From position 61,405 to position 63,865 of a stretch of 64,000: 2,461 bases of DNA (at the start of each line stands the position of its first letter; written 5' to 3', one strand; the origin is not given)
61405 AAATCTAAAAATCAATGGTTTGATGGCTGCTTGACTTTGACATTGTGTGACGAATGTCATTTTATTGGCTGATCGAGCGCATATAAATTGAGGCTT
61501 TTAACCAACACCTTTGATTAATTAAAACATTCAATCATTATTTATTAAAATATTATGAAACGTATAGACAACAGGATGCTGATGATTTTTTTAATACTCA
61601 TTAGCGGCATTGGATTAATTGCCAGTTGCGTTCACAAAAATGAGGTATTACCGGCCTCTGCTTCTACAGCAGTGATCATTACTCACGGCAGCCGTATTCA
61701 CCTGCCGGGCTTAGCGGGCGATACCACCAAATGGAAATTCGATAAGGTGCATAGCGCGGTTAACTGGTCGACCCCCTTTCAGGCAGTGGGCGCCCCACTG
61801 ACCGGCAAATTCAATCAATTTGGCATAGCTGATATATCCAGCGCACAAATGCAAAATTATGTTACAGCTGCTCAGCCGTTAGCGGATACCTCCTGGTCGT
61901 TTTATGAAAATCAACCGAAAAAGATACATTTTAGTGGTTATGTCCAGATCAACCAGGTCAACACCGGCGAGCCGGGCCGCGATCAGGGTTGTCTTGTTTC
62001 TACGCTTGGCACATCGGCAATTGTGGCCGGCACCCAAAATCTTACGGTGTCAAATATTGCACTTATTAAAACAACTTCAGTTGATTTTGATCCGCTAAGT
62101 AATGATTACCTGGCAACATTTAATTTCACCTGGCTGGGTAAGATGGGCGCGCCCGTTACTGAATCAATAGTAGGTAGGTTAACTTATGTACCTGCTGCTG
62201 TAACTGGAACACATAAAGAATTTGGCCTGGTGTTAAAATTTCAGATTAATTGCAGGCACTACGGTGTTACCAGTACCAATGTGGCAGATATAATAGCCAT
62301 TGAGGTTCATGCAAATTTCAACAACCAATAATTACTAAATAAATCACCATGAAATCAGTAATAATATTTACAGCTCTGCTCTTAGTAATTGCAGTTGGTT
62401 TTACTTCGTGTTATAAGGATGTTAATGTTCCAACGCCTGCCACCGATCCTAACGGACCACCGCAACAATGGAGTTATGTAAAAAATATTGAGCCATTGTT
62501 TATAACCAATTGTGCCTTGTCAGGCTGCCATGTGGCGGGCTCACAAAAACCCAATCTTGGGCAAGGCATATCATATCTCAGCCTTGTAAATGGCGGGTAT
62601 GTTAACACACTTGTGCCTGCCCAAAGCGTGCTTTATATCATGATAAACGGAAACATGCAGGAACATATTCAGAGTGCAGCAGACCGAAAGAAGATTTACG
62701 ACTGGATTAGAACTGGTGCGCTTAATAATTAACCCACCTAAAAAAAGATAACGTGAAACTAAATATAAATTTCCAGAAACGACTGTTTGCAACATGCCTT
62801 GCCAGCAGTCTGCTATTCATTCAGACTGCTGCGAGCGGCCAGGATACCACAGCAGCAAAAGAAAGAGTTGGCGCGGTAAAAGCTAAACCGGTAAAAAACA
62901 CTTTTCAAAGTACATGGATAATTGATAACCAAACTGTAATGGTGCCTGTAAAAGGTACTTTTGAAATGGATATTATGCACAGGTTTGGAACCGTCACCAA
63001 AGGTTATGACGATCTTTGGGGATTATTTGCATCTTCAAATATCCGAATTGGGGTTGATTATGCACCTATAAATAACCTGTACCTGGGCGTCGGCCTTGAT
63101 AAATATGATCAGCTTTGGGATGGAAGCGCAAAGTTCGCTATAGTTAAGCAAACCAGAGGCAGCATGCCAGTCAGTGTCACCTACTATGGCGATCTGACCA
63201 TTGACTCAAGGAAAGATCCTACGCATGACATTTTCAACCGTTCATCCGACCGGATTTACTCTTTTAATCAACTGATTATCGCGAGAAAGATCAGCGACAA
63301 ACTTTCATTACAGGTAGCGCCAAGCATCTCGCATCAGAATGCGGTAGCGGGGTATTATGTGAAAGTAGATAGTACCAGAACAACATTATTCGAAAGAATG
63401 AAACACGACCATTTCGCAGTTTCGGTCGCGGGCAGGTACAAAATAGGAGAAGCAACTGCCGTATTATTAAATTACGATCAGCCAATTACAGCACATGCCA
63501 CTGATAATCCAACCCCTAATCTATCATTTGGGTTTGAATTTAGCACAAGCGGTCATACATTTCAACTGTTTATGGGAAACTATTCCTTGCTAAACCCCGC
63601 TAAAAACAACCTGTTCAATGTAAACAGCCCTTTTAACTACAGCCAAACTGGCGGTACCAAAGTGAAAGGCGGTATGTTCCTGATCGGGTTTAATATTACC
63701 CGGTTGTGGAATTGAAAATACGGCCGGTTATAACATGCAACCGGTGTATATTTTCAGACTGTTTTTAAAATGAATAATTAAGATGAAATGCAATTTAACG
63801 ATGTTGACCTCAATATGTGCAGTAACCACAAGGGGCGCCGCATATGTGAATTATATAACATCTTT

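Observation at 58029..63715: Duplicated three-part envelope modules: ligand/haem-type lipoprotein + small CX4CH lipoprotein + beta-barrel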

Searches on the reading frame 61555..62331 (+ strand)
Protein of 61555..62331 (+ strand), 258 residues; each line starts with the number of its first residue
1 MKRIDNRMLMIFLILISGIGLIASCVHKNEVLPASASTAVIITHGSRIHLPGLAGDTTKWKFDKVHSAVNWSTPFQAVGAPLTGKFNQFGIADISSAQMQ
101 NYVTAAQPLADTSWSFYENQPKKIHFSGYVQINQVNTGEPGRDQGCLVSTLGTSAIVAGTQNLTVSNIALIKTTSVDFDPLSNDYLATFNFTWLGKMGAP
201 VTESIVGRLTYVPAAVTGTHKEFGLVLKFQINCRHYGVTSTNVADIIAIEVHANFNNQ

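Call 3: search_protein_families(library=pfam, proteins=[window:61555-62331:+], max_evalue=1)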
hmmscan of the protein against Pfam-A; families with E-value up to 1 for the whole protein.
window:61555-62331:+ (258 aa): 1 family
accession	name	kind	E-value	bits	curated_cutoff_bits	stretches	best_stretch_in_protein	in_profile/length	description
PF04264.18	YceI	-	0.00037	21.3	23.7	1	60-255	1-150/150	YceI-like domain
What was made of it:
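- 61555..62331 (+): YceI-like lipoprotein (258 aa). It occupies the place of the EB_dh protein in the accessory module. Pfam YceI 3.7e-4, 21.3 bits against a cut-off of 23.7 (call 3).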

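Call 4: search_protein_families(library=ncbifam, proteins=[window:61555-62331:+], max_evalue=1)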
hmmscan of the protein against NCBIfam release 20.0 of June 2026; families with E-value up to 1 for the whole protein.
window:61555-62331:+ (258 aa): 0 families

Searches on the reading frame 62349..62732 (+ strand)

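Call 3: search_protein_families(library=pfam, proteins=[window:62349-62732:+], max_evalue=1)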
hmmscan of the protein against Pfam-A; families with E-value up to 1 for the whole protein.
window:62349-62732:+ (127 aa): 0 families

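Call 4: search_protein_families(library=ncbifam, proteins=[window:62349-62732:+], max_evalue=1)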
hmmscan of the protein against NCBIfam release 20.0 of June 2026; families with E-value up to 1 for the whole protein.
window:62349-62732:+ (127 aa): 4 families
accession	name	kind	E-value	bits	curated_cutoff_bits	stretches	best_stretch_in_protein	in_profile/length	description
NF047812.1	LIC11213_lipo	equivalog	6.2e-05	23.1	100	1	51-124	48-116/118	LIC11213 family lipoprotein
NF038041.1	fim_Mfa1_fam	subfamily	0.075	12.2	130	1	6-36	5-35/495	Mfa1 family fimbria major subunit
NF008240.0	PRK11014.1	equivalog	0.15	12.1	182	1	44-98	80-137/141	nitric oxide-sensing transcriptional repressor NsrR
TIGR03045.1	PS_II_C550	equivalog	0.15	11.8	177.75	1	20-75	25-80/159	photosystem II cytochrome c-550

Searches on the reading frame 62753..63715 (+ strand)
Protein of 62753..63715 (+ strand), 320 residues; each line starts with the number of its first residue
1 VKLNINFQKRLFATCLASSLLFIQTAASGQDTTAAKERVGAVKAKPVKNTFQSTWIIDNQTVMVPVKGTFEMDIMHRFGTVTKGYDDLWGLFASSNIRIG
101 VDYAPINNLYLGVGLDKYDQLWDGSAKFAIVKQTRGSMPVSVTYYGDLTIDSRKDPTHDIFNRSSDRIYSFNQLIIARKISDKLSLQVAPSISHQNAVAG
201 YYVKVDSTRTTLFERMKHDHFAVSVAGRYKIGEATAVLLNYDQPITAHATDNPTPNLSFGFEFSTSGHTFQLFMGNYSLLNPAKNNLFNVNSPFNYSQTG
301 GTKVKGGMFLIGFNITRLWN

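Call 3: search_protein_families(library=pfam, proteins=[window:62753-63715:+], max_evalue=1)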
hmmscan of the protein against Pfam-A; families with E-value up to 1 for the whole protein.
window:62753-63715:+ (320 aa): 1 family
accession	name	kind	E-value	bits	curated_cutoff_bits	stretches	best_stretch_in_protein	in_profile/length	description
PF19089.6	DUF5777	-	4.6e-75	252.5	23.1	1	51-319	1-247/247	Membrane bound beta barrel domain (DUF5777)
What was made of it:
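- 62753..63715 (+): DUF5777 outer-membrane beta-barrel B (320 aa, GTG start). Pfam DUF5777 5e-75 (call 3).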

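Call 4: search_protein_families(library=ncbifam, proteins=[window:62753-63715:+], max_evalue=1)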
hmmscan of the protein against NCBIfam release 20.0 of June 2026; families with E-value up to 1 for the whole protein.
window:62753-63715:+ (320 aa): 0 families

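Call 19: find_homologous_proteins(query=window:62753-63715:+, max_evalue=0.001)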
Query window:62753-63715:+ (320 aa): 4311 proteins with E <= 0.001 among 5317 candidates; the best 120 are listed.
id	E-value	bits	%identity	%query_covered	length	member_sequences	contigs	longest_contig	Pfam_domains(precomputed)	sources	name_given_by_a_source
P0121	2.2e-213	725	100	100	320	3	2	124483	PF19089.7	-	-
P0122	1.5e-190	650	89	100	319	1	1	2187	PF19089.7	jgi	jgi:hypothetical protein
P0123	2.3e-171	587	80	100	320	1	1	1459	PF19089.7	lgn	-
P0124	3.2e-168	577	78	100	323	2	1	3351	PF19089.7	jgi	jgi:hypothetical protein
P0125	3.8e-166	570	75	100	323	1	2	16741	PF19089.7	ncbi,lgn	-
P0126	4.3e-166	570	78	100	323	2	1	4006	PF19089.7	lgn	-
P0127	2.3e-165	568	76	100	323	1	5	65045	PF19089.7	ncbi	ncbi:MAG: DUF5777 family beta-barrel protein [Mucilaginibacter sp.]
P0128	4.9e-165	566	76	100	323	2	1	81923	PF19089.7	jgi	jgi:Membrane bound beta barrel domain (DUF5777)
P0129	1.8e-161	555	74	100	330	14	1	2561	PF19089.7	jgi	-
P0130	2.1e-161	554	76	100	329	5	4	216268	PF19089.7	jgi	jgi:hypothetical protein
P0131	3.3e-161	554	76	100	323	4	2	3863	PF19089.7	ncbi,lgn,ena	-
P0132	3.7e-161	554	75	100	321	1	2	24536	PF19089.7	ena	-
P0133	2.0e-160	551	73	100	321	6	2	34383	PF19089.7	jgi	-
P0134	2.7e-160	551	73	100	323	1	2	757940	PF19089.7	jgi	jgi:hypothetical protein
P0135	3.4e-160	551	75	100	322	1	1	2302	PF19089.7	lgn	-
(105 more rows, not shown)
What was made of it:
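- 62753..63715 (+): A database protein is identical over the full length (call 19).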
